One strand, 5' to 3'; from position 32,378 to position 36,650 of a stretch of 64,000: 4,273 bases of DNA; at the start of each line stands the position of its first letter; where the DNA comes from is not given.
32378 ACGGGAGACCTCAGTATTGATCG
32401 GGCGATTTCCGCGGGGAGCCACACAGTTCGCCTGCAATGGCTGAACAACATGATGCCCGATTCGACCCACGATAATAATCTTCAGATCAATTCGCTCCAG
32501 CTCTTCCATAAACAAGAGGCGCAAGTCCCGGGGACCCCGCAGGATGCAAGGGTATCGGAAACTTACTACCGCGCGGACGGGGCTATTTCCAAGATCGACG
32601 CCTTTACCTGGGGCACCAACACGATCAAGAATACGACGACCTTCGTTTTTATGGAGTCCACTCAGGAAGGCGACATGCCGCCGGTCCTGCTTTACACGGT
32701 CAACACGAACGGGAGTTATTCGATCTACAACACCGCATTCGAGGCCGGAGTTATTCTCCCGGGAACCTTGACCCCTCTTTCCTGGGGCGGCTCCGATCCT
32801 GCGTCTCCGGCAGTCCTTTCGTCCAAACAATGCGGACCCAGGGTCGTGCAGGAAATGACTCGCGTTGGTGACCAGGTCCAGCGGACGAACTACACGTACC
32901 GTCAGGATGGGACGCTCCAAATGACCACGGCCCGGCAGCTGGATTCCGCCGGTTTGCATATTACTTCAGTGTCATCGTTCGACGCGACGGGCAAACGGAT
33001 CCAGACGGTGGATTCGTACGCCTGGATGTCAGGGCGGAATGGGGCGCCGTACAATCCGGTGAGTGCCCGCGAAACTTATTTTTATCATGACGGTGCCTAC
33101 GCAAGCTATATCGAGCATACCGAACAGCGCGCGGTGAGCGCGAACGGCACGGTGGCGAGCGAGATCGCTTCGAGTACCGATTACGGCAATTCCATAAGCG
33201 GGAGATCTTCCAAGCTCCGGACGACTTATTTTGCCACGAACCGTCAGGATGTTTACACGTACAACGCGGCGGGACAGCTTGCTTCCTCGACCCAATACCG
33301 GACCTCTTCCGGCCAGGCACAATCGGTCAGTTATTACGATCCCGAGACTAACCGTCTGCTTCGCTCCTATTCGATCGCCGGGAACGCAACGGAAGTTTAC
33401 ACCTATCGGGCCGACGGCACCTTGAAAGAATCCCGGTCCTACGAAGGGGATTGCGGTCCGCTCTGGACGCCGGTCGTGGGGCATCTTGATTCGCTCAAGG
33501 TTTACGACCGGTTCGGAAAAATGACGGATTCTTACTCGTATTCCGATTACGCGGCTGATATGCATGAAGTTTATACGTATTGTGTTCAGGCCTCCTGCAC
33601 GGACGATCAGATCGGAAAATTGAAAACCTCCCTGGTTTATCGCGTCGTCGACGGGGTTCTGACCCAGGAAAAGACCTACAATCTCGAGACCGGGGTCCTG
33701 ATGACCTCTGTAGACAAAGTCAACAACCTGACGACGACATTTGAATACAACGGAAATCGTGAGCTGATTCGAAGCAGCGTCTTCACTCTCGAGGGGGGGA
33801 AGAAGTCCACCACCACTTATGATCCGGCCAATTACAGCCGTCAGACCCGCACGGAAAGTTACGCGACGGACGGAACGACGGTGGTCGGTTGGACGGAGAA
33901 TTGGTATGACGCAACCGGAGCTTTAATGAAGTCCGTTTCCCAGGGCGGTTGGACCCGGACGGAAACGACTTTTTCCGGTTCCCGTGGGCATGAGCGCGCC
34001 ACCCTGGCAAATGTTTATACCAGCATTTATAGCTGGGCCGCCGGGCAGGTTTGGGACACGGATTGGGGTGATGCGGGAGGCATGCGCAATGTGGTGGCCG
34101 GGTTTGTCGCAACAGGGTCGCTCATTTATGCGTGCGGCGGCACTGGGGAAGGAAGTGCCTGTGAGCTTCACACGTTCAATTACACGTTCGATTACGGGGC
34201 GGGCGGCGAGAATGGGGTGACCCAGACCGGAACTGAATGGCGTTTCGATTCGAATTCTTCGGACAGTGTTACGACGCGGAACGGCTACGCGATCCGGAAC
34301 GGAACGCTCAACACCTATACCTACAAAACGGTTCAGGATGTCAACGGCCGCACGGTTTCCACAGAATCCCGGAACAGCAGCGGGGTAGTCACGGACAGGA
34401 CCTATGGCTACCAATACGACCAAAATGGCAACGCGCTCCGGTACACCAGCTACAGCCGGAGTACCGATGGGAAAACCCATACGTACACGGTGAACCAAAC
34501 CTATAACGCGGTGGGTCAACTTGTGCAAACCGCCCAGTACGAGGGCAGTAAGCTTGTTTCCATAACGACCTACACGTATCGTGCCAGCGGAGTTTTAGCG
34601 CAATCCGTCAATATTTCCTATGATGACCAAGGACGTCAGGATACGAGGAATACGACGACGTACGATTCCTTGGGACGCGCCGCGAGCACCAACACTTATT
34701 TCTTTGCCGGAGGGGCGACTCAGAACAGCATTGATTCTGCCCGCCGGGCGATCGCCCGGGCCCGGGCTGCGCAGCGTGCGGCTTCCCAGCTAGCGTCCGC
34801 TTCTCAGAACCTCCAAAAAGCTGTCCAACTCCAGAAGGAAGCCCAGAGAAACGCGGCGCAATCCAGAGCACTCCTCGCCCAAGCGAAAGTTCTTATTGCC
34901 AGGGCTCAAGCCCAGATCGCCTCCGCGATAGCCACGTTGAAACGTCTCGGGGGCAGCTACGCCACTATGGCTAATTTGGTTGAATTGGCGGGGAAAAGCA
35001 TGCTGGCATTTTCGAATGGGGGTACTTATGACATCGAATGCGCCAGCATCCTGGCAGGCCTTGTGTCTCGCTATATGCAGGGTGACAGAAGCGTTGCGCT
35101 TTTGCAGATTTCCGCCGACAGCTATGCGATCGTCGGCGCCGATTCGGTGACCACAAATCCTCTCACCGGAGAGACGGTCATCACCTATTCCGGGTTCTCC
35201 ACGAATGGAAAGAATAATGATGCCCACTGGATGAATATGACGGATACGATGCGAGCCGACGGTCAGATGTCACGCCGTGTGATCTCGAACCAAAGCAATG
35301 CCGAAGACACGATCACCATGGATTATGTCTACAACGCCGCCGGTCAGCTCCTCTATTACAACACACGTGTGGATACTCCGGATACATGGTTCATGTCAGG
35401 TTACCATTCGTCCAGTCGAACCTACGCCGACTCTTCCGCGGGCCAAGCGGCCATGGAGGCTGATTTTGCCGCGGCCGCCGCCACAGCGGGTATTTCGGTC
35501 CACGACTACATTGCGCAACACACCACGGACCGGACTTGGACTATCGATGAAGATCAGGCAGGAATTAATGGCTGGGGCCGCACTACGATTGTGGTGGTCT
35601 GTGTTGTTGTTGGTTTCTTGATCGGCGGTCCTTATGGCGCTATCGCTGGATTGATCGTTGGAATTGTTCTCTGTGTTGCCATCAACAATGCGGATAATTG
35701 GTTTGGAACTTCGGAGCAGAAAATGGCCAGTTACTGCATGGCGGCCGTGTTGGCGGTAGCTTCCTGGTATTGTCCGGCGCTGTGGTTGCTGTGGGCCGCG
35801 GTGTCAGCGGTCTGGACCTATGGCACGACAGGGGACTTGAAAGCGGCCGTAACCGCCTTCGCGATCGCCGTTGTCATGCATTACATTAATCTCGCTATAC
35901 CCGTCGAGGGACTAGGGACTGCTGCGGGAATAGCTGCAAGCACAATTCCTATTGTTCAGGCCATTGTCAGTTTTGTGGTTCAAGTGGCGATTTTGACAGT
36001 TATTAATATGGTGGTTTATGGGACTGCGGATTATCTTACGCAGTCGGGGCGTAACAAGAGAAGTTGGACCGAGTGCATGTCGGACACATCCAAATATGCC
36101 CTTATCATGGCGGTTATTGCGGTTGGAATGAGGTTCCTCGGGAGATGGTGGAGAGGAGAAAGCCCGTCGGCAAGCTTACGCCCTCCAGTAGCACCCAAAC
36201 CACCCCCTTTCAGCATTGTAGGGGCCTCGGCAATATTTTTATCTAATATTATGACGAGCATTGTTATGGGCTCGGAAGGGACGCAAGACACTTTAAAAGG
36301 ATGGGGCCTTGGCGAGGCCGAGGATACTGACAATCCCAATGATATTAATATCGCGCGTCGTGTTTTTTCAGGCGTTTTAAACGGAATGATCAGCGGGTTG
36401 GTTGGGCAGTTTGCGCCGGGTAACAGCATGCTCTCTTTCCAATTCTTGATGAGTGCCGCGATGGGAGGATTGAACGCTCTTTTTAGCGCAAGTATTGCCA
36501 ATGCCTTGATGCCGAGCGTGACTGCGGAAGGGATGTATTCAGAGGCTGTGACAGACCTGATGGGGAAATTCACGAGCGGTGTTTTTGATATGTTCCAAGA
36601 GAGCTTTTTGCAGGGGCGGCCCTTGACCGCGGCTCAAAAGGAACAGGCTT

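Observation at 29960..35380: RHS/YD-repeat shell segment followed by a coiled coil and then the first TM cluster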

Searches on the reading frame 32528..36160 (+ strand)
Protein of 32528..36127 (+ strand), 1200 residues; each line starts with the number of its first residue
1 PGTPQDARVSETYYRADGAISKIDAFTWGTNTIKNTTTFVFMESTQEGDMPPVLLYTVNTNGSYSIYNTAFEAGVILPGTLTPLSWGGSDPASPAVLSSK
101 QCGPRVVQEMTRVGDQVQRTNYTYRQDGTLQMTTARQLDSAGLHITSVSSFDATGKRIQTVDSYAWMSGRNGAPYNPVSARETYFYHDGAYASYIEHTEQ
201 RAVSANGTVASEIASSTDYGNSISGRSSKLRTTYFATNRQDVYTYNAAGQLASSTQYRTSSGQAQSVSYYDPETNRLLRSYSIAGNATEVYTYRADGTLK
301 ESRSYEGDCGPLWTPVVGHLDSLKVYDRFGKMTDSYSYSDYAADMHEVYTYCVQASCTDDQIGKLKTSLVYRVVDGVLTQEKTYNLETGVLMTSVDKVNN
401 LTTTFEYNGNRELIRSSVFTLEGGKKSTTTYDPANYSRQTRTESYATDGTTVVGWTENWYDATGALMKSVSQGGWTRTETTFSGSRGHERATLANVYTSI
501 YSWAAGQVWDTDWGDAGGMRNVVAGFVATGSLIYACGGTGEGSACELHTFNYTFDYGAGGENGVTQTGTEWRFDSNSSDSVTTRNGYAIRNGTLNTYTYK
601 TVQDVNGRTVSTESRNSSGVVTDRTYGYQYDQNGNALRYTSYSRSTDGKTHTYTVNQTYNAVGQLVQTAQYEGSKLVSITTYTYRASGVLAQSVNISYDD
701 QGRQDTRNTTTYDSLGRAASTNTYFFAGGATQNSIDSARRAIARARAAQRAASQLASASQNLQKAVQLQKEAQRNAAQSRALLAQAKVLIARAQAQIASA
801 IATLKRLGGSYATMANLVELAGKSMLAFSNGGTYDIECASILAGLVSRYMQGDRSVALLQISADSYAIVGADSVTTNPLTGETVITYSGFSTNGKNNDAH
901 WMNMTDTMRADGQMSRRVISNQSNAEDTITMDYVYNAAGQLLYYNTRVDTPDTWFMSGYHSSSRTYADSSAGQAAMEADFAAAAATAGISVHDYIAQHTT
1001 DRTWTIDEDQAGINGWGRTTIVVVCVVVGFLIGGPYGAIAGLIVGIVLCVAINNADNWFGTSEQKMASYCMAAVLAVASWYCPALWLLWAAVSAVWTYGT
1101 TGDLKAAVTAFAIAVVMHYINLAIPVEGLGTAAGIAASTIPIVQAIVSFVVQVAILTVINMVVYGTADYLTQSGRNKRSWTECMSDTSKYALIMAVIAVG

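Call 6: search_protein_families(library=pfam, proteins=[window:33161-36160:+], max_evalue=0.1)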
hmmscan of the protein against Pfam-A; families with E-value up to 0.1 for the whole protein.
window:33161-36160:+ (1000 aa): 0 families

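Call 28: search_protein_representatives(protein=window:32528-36127:+)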
Query: 1200 residues. Proteins with E-value up to 0.001 (for the whole library): 6; up to 1e-10: 1; up to 1e-30: 1. The best 6 are listed.
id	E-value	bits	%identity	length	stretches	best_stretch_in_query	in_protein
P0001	4.1e-42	160.9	36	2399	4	267-649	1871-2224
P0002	4.8e-07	44.8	50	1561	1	917-983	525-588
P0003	1.9e-04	36.2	31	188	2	601-694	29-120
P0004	2.1e-04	36.1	28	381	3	577-729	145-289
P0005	2.2e-04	36.0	30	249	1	553-722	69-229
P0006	9.6e-04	33.9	30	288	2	570-713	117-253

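Call 30: search_protein_families(library=pfam, proteins=[P0001, P0002, P0003, P0004, P0005, P0006], max_evalue=0.1)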
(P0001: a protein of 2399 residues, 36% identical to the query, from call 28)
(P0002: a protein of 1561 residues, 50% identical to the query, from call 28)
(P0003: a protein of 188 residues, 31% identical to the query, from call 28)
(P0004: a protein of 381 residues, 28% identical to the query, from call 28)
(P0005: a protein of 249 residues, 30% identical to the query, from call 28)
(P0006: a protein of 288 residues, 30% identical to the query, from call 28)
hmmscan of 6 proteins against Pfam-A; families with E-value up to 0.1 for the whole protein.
P0001 (2399 aa): 0 families

P0002 (1561 aa): 2 families
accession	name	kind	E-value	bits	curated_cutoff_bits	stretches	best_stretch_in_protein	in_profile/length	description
PF05688.17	BIg21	-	0.069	14.1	27.4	0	1332-1381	23-73/109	Bacterial Immunoglobulin-like 21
PF05593.20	RHS_repeat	-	0.072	14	22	0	1258-1273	9-24/38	RHS Repeat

P0003 (188 aa): 3 families
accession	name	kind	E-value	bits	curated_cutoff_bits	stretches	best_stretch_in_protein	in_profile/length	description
PF05593.20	RHS_repeat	-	4.4e-09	37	22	1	137-171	1-31/38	RHS Repeat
PF12930.12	DUF3836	-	0.0059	16.9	25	0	1-80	7-88/127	Family of unknown function (DUF3836)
PF11178.13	DUF2963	-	0.077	12.8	22.6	0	35-66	19-49/52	Protein of unknown function (DUF2963)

P0004 (381 aa): 3 families
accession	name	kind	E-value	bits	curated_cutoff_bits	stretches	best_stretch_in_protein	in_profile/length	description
PF05593.20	RHS_repeat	-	3.5e-20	72.3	22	1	292-309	15-32/38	RHS Repeat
PF11178.13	DUF2963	-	2.8e-08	33.5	22.6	1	211-253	7-49/52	Protein of unknown function (DUF2963)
PF07661.19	MORN_2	-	3.3e-05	24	29.6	0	75-91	5-21/22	MORN repeat variant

P0005 (249 aa): 2 families
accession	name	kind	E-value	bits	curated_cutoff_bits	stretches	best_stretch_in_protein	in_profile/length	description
PF05593.20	RHS_repeat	-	2.6e-10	40.9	22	1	167-203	1-32/38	RHS Repeat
PF07661.19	MORN_2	-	0.0043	17.5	29.6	0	175-191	4-20/22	MORN repeat variant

P0006 (288 aa): 3 families
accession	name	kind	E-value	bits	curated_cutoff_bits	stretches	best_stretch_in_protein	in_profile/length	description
PF05593.20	RHS_repeat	-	1.3e-12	48.2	22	3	78-110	1-28/38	RHS Repeat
PF03217.20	SlpA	-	0.0046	17.5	23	0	217-235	9-27/63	Surface layer protein A domain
PF20622.4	Big_15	-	0.033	14.5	27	0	95-114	57-76/82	Bacterial Ig domain (Big_16)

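Call 36: list_cluster_members(proteins=[P0001, P0002])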
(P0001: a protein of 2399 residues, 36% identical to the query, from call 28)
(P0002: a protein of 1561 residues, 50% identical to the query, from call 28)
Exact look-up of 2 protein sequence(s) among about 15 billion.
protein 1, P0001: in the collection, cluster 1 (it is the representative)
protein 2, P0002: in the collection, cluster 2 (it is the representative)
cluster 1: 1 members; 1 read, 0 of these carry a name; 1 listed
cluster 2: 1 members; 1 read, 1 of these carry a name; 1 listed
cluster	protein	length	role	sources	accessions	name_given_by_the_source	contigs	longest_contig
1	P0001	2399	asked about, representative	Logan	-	-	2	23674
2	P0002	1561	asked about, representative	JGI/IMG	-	hypothetical protein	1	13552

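Call 37: find_encoding_contigs(protein=P0001, flank=10000, max_places=4)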
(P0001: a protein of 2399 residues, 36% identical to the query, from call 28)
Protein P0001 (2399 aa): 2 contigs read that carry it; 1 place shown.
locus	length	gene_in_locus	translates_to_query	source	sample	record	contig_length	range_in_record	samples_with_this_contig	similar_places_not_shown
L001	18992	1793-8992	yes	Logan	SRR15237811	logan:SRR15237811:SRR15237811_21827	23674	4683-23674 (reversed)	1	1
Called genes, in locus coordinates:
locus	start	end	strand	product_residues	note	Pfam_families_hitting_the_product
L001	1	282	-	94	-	?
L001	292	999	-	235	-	PF11750:DUF3307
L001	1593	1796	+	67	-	-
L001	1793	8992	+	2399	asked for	-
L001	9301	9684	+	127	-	PF00072:Response_reg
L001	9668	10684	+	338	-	PF00459:Inositol_P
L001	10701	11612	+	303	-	PF01370:Epimerase, PF13460:NAD_binding_10 (weak), PF08338:DUF1731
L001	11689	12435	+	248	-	PF00563:EAL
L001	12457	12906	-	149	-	PF07238:PilZ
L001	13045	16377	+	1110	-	PF00580:UvrD-helicase, PF13245:AAA_19, PF13361:UvrD_C, PF13538:UvrD_C_2 (faint), PF12705:PDDEXK_1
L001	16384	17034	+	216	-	PF00702:Hydrolase, PF12710:HAD, PF13419:HAD_2, PF13242:Hydrolase_like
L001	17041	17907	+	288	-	PF01135:PCMT, PF08704:GCD14, PF01209:Ubie_methyltran, PF13649:Methyltransf_25, PF13847:Methyltransf_31, PF08241:Methyltransf_11 (weak)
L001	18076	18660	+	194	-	PF01471:PG_binding_1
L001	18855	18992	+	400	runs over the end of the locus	PF08486:SpoIID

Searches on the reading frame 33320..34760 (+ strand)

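Call 9: search_protein_families(library=pfam, proteins=[window:33500-34760:+], max_evalue=10)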
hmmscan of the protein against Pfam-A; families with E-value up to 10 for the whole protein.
window:33500-34760:+ (420 aa): 1 family
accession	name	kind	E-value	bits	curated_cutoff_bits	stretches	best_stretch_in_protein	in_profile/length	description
PF24144.1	Phage_tudor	-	0.045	14.1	27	1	337-370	7-39/90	Phage tudor domain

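Call 35: find_homologous_proteins(query=A1, max_evalue=0.001)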
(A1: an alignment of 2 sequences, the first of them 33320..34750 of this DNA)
Query A1 (2 sequences): 8000 candidates shared short words with the query, none scored E <= 0.001.

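Call 51: predict_structure(alignment_id=A1)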
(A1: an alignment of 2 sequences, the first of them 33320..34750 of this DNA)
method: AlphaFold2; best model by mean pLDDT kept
length: 477 residues; sequences in the alignment: 2
mean_pLDDT: 60.3   pTM: 0.45
mean pLDDT of the five models: 60.3, 51.5, 48.4, 48.2, 39.2
residues with pLDDT >= 90: 16; 70-90: 159; 50-70: 138; < 50: 164
segments of 3 or more residues with pLDDT < 50: 50-53, 234-285, 293-332, 339-344, 351-361, 363-389, 393-398, 463-477
pLDDT, mean of each block of 10 residues (from residue 1): 72 74 77 81 59 60 78 60 68 69 73 79 80 86 86 75 84 86 68 88 81 73 72 44 23 27 31 34 49 45 45 35 35 49 50 46 44 42 45 47 53 60 62 66 73 67 46 38
secondary structure, 60 per line:
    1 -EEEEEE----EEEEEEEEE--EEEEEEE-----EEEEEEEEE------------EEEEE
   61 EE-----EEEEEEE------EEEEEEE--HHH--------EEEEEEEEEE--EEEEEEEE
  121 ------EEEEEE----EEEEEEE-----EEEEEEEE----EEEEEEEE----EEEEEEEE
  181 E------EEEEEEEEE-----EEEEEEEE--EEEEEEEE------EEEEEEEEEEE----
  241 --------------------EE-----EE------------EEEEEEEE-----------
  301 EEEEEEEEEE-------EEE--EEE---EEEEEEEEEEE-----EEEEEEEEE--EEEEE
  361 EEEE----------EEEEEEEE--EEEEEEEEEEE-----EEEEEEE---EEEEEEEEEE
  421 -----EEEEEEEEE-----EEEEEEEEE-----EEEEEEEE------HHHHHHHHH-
elements in order: E2-7 E12-20 E23-29 E35-43 E56-62 E68-74 E81-87 E101-110 E113-120 E127-132 E137-143 E149-156 E161-168 E173-181 E188-196 E202-209 E212-219 E226-236 E282-289 E301-310 E318-320 E323-325 E329-339 E345-353 E356-364 E375-382 E385-395 E401-407 E411-420 E426-434 E440-448 E454-461 H468-476

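Call 54: fold_search(model_id=the predicted structure, library=pdb)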
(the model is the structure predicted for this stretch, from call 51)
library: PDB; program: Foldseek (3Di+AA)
matches with E <= 10: 702; with E <= 0.001: 36
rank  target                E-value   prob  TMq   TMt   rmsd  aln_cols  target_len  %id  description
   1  7q97_A                5.5e-11  1.00  0.12  0.06  33.6       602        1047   12  Structure of the bacterial type VI secretion system effector RhsA. (released 2021-12-22)
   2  8qja_B                6.6e-10  1.00  0.11  0.06  33.1       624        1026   14  T6SS-linked Rhs repeat protein - Advenella mimigardefordensis VgrG-Rhs core (released 2024-09-25)
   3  8uxt                  7.6e-10  1.00  0.13  0.06  32.6       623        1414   13  Acinetobacter baumannii Tse15 Rhs effector, toxin cleavage mutant (D1369N, D1391N) (released 2024-10-09)
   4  8qja_A                1.4e-09  1.00  0.12  0.07  33.7       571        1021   16  T6SS-linked Rhs repeat protein - Advenella mimigardefordensis VgrG-Rhs core (released 2024-09-25)
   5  8cp6_B                1.9e-09  1.00  0.12  0.06  30.5       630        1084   12  Type six secretion system exported effector 5 (Tse5) (released 2023-12-06)
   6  8qja_C                1.9e-09  1.00  0.09  0.05  28.8       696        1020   12  T6SS-linked Rhs repeat protein - Advenella mimigardefordensis VgrG-Rhs core (released 2024-09-25)
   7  8fia_A                5.2e-09  1.00  0.14  0.06  28.2       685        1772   12  The structure of fly Teneurin self assembly (released 2023-05-03)
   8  8r54_A                2.9e-08  1.00  0.18  0.06  35.5       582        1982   11  Mouse teneurin-3 non-compact subunit - A0B0 isoform (released 2024-05-08)
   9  6ske_A                1.3e-07  1.00  0.12  0.04  31.7       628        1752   11  Teneurin 2 in complex with Latrophilin 2 Lec domain (released 2020-02-12)
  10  6fb3_A                1.4e-07  1.00  0.12  0.04  33.6       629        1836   11  Teneurin 2 Partial Extracellular Domain (released 2018-03-28)
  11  9ifo_A                1.7e-07  1.00  0.12  0.06  32.1       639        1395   12  Structure of Teneurin-Like Protein (TLP) (released 2026-03-11)
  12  8r50_A                2.0e-07  0.99  0.10  0.04  31.9       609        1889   11  Mouse teneurin-3 compact dimer - A1B1 isoform (released 2024-05-08)
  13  6fay                  2.6e-07  0.99  0.12  0.05  33.7       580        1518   12  Teneurin3 monomer (released 2018-03-28)
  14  6vhh_A                2.9e-07  0.99  0.11  0.04  31.5       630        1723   10  Human Teneurin-2 and human Latrophilin-3 binary complex (released 2020-06-03)
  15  8r51_A                8.6e-07  0.97  0.11  0.04  32.5       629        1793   12  Mouse teneurin-3 non-compact subunit - A1B1 isoform (released 2024-05-08)
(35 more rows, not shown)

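Call 66: find_related_loci(query=A1, collection=metagenome_contigs, flank=10000)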
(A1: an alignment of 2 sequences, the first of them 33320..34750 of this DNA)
Query A1 (477 aa) in metagenome_contigs; peptide patterns used: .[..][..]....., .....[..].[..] (x = any residue, [..] = any of these).
81 stretches matched a pattern, but none encodes a relative of the query by tblastn (E <= 1e-3).

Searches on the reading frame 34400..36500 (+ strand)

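Call 8: search_protein_families(library=ncbifam, proteins=[window:34400-36500:+], max_evalue=10)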
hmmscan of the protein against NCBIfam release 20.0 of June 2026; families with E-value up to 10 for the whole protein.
window:34400-36500:+ (700 aa): 2 families
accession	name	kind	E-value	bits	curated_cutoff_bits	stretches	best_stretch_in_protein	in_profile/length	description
TIGR03789.1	pdsO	hypoth_equivalog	0.026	14.2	152.2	1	401-437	50-85/243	sortase-associated OmpA-like protein PdsO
NF006948.0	PRK09430.1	equivalog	0.16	11.5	162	1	399-447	7-56/267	co-chaperone DjlA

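Call 9: search_protein_families(library=pfam, proteins=[window:34700-36500:+], max_evalue=10)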
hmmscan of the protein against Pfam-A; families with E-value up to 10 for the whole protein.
window:34700-36500:+ (600 aa): 5 families
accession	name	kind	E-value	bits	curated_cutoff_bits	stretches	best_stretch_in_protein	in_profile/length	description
PF02255.21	PTS_IIA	-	0.47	11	27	1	17-79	20-82/94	PTS system, Lactose/Cellobiose specific IIA subunit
PF19770.4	DUF6256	-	0.57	10.8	25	1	465-489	3-27/109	Family of unknown function (DUF6256)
PF00689.26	Cation_ATPase_C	-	0.65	10.2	27.3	1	313-361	123-171/175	Cation transporting ATPase, C-terminus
PF14346.11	DUF4398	-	3.3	8.7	27.9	1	11-81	3-76/78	Domain of unknown function (DUF4398)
PF22990.1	ABHD16_N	-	8.1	6.9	27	1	434-484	43-93/125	Phosphatidylserine Lipase ABHD16 N-terminal domain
